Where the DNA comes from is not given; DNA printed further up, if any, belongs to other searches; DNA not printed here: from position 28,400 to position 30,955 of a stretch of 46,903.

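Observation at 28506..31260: Cargo operon: histidine-phosphatase/ATP-grasp fusion protein plus a HAD-like protein with D-x-K motif I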

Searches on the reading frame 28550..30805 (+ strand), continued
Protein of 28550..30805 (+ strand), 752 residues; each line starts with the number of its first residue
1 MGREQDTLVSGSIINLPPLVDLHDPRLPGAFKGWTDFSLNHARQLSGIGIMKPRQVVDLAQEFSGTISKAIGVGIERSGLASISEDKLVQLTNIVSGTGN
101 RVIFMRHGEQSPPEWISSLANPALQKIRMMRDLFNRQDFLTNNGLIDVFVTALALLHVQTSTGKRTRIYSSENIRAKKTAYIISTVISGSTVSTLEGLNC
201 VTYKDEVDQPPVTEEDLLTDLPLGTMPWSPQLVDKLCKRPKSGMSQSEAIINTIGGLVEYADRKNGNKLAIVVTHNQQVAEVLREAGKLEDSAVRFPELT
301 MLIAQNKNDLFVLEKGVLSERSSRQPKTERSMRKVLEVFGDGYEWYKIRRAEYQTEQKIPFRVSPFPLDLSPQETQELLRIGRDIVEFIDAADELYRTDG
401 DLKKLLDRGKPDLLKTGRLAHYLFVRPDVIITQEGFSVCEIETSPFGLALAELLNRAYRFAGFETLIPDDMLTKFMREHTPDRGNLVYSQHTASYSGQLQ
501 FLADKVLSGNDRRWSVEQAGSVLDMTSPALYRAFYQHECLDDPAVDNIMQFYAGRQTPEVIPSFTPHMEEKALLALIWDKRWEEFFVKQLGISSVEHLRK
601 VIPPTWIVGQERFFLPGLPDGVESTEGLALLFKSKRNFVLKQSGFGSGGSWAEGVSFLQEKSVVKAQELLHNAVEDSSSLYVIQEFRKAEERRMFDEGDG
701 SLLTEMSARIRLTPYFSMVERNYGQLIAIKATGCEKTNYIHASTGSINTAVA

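Call 44: search_protein_families(library=ncbifam, proteins=[L008:9303-9839:+, L006:13277-13843:-], max_evalue=0.01)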
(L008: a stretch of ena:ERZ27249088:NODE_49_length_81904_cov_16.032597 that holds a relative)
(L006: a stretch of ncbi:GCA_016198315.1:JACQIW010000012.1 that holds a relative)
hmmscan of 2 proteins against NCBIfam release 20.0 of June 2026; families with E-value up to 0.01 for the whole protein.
L008:9303-9839:+ (179 aa): 20 families
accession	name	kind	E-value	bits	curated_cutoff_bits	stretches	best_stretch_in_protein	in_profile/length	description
TIGR03162.1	ribazole_cobC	equivalog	3.6e-30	104.7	162.9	1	3-173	1-172/176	alpha-ribazole phosphatase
NF038349.1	dPGM_arch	equivalog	1.9e-22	80.1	225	1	3-152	1-144/194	2,3-diphosphoglycerate-dependent phosphoglycerate mutase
NF045917.1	PhserinePhPspA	equivalog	2.5e-21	76.4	350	1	2-151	3-156/211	phosphoserine phosphatase PspA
NF005567.0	PRK07238.1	equivalog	3.5e-21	75.9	326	1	2-145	179-326/378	bifunctional RNase H/acid phosphatase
NF002901.0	PRK03482.1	equivalog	9.3e-20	71.2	261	1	2-174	3-179/215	2,3-diphosphoglycerate-dependent phosphoglycerate mutase GpmB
NF011580.0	PRK15004.1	equivalog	3.2e-19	69.7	250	1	1-146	1-150/203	adenosylcobalamin/alpha-ribazole phosphatase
NF009994.0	PRK13463.1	equivalog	5e-17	62.4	277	1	3-158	5-164/203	phosphoserine phosphatase 1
TIGR01258.1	pgm_1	subfamily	3.6e-16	59.3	81.7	1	2-74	2-76/245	2,3-bisphosphoglycerate-dependent phosphoglycerate mutase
NF010713.0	PRK14115.1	equivalog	5.8e-16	58.5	305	1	2-73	3-76/248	2,3-diphosphoglycerate-dependent phosphoglycerate mutase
TIGR03848.1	MSMEG_4193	subfamily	8.7e-16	58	203.85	1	3-151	2-158/204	MSMEG_4193 family putative phosphomutase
NF009993.0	PRK13462.1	equivalog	9.9e-14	51.4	226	1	2-151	7-153/203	acid phosphatase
NF002217.0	PRK01112.1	equivalog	5.6e-13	48.8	320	1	3-73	4-75/228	2,3-bisphosphoglycerate-dependent phosphoglycerate mutase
NF010716.0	PRK14118.1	equivalog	1.9e-12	47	409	1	1-74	1-76/227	2,3-diphosphoglycerate-dependent phosphoglycerate mutase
NF002339.0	PRK01295.1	equivalog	7.6e-12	45.1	316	1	3-152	5-165/206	2,3-bisphosphoglycerate-dependent phosphoglycerate mutase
NF010714.0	PRK14116.1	equivalog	1.1e-10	41.4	401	1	3-71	4-74/229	2,3-diphosphoglycerate-dependent phosphoglycerate mutase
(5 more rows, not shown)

L006:13277-13843:- (188 aa): 19 families
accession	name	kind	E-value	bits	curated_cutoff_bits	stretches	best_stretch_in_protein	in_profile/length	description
TIGR03162.1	ribazole_cobC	equivalog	3.4e-33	114.5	162.9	1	2-156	1-154/176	alpha-ribazole phosphatase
NF005567.0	PRK07238.1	equivalog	8.1e-24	84.6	326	1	2-150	180-330/378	bifunctional RNase H/acid phosphatase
NF011580.0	PRK15004.1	equivalog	3.5e-18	66.3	250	1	1-153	2-156/203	adenosylcobalamin/alpha-ribazole phosphatase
NF045917.1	PhserinePhPspA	equivalog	1.3e-17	64.2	350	1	1-154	3-158/211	phosphoserine phosphatase PspA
NF038349.1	dPGM_arch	equivalog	3.2e-17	63.1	225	1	3-151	2-142/194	2,3-diphosphoglycerate-dependent phosphoglycerate mutase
NF002901.0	PRK03482.1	equivalog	7e-17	61.8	261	1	1-147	3-151/215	2,3-diphosphoglycerate-dependent phosphoglycerate mutase GpmB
NF009994.0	PRK13463.1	equivalog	5.6e-16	58.9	277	1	2-153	5-158/203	phosphoserine phosphatase 1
TIGR03848.1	MSMEG_4193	subfamily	5.2e-15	55.4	203.85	1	2-153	2-159/204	MSMEG_4193 family putative phosphomutase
TIGR01258.1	pgm_1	subfamily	2.5e-10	40.2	81.7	1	2-90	3-97/245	2,3-bisphosphoglycerate-dependent phosphoglycerate mutase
NF002339.0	PRK01295.1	equivalog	3.1e-10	39.8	316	1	4-152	7-164/206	2,3-bisphosphoglycerate-dependent phosphoglycerate mutase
NF002217.0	PRK01112.1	equivalog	4e-10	39.4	320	1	3-63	5-66/228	2,3-bisphosphoglycerate-dependent phosphoglycerate mutase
NF010713.0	PRK14115.1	equivalog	6.3e-09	35.5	305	1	1-88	3-96/248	2,3-diphosphoglycerate-dependent phosphoglycerate mutase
NF010718.0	PRK14120.1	equivalog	1.2e-07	31.3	366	1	3-94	8-105/249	phosphoglyceromutase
TIGR00249.1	sixA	equivalog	6e-07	29.4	74.5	1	1-76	2-73/154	phosphohistidine phosphatase SixA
NF009993.0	PRK13462.1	equivalog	1.5e-06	28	226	1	3-151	9-152/203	acid phosphatase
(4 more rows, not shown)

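Call 45: search_protein_families(library=pfam, proteins=[L008:9303-9839:+, L006:13277-13843:-, L001:10747-11187:+], max_evalue=0.01)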
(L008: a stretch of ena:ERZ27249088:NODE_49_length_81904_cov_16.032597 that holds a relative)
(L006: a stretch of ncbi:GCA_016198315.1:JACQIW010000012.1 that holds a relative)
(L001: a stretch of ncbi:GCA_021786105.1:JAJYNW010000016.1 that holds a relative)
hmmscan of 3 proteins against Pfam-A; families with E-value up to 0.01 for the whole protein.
L008:9303-9839:+ (179 aa): 3 families
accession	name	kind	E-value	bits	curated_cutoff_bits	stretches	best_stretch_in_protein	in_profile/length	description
PF00300.27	His_Phos_1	-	2.4e-38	132.2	21.7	1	3-173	1-175/194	Histidine phosphatase superfamily (branch 1)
PF14731.12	Staphopain_pro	-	0.0013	19.2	27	1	110-149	86-125/169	Staphopain proregion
PF08727.16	P3A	-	0.0067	16.2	22.3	0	55-86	24-58/59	Poliovirus 3A protein like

L006:13277-13843:- (188 aa): 1 family
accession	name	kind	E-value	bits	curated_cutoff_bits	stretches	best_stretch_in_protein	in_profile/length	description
PF00300.27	His_Phos_1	-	1.7e-38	132.7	21.7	1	2-154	1-155/194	Histidine phosphatase superfamily (branch 1)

L001:10747-11187:+ (147 aa): 0 families

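Call 47: find_encoding_contigs(protein=P0036, flank=9000, max_places=2)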
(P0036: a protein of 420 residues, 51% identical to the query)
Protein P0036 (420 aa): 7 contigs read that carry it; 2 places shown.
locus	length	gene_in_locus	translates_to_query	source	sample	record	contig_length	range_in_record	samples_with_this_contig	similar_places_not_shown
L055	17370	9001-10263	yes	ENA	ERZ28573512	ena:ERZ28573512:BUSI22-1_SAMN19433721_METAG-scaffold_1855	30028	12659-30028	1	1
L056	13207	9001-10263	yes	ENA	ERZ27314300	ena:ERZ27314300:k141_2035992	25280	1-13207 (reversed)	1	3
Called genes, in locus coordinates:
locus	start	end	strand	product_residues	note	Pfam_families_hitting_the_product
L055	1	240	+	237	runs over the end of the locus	PF00535:Glycos_transf_2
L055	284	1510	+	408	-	PF08421:Methyltransf_13, PF13489:Methyltransf_23, PF08241:Methyltransf_11 (weak), PF08242:Methyltransf_12, PF08484:Methyltransf_14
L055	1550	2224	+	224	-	PF13739:PdaC, PF11738:DUF3298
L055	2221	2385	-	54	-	-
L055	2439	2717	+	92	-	-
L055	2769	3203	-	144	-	-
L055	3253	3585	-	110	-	-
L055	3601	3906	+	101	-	-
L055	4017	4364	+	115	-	-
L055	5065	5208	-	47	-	-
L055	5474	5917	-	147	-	PF01668:SmpB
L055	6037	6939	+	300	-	PF01734:Patatin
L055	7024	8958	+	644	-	PF06068:TIP49 (faint), PF00004:AAA, PF17862:AAA_lid_3, PF01434:Peptidase_M41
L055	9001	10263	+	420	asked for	-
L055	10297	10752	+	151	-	PF13242:Hydrolase_like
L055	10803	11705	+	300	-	PF02729:OTCace_N, PF00185:OTCace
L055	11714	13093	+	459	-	PF01979:Amidohydro_1 (faint)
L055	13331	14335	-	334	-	PF00487:FA_desaturase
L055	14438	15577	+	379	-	PF00390:malic, PF00208:ELFV_dehydrog (faint), PF03949:Malic_M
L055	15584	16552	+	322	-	PF13793:Pribosyltran_N, PF00156:Pribosyltran, PF14572:Pribosyl_synth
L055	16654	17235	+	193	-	PF20803:PaaX_M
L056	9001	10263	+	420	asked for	-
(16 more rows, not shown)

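Call 48: find_encoding_contigs(protein=P0051, flank=9000, max_places=2)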
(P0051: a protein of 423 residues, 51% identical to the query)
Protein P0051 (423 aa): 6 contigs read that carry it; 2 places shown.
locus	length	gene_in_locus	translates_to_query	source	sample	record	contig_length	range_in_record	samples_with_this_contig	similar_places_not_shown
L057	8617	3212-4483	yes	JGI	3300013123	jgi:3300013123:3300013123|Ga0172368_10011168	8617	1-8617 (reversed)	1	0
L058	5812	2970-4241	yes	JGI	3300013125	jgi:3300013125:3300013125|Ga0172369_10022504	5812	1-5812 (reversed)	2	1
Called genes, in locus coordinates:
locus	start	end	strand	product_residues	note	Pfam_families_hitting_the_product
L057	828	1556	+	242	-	PF00561:Abhydrolase_1, PF12146:Hydrolase_4, PF12697:Abhydrolase_6 (weak)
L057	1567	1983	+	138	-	PF00903:Glyoxalase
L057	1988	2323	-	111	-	-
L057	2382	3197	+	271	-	PF00925:GTP_cyclohydro2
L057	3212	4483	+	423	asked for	-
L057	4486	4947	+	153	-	PF13242:Hydrolase_like (weak)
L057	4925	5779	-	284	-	PF00294:PfkB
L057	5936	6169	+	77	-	PF13560:HTH_31, PF12844:HTH_19 (weak), PF01381:HTH_3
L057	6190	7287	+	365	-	-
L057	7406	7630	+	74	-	-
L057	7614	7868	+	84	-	PF18903:DUF5659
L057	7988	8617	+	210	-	?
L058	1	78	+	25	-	?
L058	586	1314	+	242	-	PF00561:Abhydrolase_1, PF12146:Hydrolase_4, PF12697:Abhydrolase_6 (weak)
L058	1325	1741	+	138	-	PF00903:Glyoxalase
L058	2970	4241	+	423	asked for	-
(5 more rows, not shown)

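Call 49: find_encoding_contigs(protein=P0044, flank=9000, max_places=2)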
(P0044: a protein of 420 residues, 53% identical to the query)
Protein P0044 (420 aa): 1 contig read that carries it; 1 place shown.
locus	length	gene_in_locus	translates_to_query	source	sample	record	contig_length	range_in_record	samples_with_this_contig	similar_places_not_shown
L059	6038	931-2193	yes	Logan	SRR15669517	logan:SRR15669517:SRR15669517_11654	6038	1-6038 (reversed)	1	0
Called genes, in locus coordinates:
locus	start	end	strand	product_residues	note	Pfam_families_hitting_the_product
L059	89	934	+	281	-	PF08282:Hydrolase_3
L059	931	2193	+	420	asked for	-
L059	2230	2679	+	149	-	PF00702:Hydrolase, PF13419:HAD_2, PF13242:Hydrolase_like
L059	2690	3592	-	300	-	PF02729:OTCace_N, PF00185:OTCace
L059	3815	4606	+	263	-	PF00005:ABC_tran, PF13304:AAA_21 (faint)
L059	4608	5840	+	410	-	PF12704:MacB_PCD, PF02687:FtsX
